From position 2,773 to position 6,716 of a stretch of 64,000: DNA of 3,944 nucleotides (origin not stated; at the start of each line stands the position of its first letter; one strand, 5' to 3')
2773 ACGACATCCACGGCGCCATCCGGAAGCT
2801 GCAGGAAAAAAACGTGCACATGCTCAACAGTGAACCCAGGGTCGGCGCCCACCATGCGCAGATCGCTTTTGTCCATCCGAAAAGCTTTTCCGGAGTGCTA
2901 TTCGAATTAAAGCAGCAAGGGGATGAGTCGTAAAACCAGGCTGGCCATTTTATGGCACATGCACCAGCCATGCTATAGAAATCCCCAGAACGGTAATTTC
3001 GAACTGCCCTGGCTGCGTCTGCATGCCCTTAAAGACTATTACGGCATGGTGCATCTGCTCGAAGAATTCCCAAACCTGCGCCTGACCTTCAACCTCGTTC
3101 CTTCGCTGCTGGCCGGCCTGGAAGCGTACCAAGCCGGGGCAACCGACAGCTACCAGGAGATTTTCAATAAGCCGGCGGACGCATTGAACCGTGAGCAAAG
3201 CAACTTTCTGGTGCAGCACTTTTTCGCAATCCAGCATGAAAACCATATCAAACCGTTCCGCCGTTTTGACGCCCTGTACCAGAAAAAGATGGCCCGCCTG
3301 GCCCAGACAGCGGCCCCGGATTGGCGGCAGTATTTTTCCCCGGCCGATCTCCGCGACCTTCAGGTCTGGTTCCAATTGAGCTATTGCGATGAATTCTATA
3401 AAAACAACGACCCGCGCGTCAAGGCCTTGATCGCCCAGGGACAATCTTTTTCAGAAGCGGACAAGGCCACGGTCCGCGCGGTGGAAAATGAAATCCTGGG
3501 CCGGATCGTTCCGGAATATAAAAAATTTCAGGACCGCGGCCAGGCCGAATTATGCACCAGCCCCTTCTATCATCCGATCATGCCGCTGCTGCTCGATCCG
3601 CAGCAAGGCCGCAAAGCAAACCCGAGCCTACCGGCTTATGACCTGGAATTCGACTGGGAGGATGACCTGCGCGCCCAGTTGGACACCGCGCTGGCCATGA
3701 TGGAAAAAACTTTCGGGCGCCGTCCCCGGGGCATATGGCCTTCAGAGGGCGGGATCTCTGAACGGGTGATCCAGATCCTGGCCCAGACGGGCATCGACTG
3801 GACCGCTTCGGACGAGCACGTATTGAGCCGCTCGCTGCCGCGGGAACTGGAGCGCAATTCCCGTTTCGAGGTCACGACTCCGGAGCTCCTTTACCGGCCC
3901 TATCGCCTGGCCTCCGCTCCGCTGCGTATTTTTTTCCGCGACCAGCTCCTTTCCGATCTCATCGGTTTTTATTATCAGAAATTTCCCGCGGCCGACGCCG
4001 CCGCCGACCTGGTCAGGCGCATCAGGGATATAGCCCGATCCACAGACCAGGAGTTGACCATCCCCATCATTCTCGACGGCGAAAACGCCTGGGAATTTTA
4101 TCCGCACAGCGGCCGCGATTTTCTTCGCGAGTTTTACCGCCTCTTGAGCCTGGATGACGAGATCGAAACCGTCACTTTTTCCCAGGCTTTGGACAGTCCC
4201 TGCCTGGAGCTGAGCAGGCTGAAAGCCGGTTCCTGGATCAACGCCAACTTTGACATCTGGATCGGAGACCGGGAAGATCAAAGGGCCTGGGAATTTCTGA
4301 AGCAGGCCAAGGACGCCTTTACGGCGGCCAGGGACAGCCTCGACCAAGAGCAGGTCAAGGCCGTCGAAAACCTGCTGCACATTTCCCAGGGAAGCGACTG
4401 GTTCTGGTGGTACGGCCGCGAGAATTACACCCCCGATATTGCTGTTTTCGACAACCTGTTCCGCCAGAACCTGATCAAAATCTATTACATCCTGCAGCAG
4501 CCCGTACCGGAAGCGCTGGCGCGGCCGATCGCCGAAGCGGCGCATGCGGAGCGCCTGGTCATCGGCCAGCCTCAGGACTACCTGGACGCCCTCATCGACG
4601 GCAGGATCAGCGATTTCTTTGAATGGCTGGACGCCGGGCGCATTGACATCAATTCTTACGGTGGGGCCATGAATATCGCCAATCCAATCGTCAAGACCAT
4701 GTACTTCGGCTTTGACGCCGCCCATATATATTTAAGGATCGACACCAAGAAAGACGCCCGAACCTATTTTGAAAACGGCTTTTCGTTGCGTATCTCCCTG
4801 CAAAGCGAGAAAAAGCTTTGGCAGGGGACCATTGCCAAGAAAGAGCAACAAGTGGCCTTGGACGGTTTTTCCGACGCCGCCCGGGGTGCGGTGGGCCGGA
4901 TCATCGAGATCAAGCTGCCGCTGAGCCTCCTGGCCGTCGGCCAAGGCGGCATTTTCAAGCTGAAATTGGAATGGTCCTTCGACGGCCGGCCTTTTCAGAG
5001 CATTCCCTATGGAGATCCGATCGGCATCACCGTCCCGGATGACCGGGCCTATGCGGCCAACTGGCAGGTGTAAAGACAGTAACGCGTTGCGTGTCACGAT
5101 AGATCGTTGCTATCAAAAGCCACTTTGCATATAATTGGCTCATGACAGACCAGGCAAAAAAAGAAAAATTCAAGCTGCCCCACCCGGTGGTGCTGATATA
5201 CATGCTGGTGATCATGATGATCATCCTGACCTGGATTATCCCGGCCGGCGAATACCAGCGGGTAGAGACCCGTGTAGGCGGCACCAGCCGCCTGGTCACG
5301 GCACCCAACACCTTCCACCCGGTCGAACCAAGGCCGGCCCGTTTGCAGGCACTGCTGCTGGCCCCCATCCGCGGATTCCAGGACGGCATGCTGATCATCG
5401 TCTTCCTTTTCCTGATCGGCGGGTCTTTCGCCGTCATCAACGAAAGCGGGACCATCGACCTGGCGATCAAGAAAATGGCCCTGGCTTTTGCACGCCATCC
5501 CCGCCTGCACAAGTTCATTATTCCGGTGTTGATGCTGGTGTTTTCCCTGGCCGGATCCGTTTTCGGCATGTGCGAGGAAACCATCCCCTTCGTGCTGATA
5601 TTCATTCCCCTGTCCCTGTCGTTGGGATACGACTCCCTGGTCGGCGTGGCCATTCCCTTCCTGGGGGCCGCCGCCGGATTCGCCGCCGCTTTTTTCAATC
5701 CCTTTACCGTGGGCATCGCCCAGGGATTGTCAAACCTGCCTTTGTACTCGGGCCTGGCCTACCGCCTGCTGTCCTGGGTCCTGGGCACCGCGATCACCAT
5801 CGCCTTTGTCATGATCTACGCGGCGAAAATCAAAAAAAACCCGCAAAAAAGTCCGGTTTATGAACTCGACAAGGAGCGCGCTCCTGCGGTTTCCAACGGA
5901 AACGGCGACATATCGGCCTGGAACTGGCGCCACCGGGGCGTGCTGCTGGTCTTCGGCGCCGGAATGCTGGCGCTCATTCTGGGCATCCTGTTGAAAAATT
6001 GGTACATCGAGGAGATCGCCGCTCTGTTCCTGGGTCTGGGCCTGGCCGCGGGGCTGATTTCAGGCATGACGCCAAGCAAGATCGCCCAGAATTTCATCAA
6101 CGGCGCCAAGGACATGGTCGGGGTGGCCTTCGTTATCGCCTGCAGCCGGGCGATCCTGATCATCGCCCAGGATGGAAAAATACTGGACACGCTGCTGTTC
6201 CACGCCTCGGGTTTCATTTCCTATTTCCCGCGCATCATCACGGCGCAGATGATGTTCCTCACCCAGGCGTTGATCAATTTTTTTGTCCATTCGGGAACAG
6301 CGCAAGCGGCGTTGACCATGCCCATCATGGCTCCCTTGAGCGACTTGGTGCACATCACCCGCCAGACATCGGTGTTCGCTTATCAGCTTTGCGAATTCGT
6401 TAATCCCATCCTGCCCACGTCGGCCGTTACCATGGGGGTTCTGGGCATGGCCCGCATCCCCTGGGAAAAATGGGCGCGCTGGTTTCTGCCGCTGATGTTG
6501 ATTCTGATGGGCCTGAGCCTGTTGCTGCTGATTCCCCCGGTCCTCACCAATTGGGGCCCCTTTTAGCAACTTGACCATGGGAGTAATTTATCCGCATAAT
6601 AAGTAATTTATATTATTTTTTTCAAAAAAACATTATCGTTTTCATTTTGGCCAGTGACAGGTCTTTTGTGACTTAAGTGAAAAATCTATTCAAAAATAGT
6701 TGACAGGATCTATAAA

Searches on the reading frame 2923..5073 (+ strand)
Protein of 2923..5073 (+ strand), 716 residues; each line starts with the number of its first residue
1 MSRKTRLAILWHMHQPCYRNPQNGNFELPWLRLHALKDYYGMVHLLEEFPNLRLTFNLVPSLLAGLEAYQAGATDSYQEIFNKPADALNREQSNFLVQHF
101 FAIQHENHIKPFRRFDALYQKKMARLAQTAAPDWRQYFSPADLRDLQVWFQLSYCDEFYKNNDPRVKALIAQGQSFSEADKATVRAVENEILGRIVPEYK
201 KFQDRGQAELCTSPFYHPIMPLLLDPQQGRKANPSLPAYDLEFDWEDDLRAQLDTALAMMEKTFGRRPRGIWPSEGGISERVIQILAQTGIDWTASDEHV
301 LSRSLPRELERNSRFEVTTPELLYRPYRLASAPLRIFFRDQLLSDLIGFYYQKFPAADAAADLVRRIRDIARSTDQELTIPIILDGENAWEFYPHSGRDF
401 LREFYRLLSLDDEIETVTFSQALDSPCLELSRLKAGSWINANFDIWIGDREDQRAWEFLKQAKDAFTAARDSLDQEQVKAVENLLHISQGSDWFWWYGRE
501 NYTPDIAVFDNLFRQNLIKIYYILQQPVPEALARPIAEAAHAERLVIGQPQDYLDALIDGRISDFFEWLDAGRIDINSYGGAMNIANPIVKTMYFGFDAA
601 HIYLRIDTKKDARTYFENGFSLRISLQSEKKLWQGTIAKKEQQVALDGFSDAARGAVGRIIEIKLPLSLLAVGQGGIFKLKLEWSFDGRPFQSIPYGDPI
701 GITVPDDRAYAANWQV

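Call 14: search_protein_families(library=pfam, proteins=[window:2923-5073:+], max_evalue=0.001)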
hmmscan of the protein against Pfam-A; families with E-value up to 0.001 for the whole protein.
window:2923-5073:+ (716 aa): 1 family
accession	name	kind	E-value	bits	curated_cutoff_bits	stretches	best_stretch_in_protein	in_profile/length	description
PF03065.20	Glyco_hydro_57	-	3.9e-59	200.8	21.2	1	8-424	1-280/291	Glycosyl hydrolase family 57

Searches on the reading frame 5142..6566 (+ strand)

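Call 14: search_protein_families(library=pfam, proteins=[window:5142-6566:+], max_evalue=0.001)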
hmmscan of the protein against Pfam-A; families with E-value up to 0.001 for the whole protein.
window:5142-6566:+ (474 aa): 2 families
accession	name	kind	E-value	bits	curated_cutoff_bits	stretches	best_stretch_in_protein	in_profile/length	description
PF03606.21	DcuC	-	2.2e-97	326.9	23.1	1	12-464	1-457/461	C4-dicarboxylate anaerobic carrier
PF03806.19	ABG_transport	-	1.5e-07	30.5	27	1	11-186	12-174/502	AbgT putative transporter family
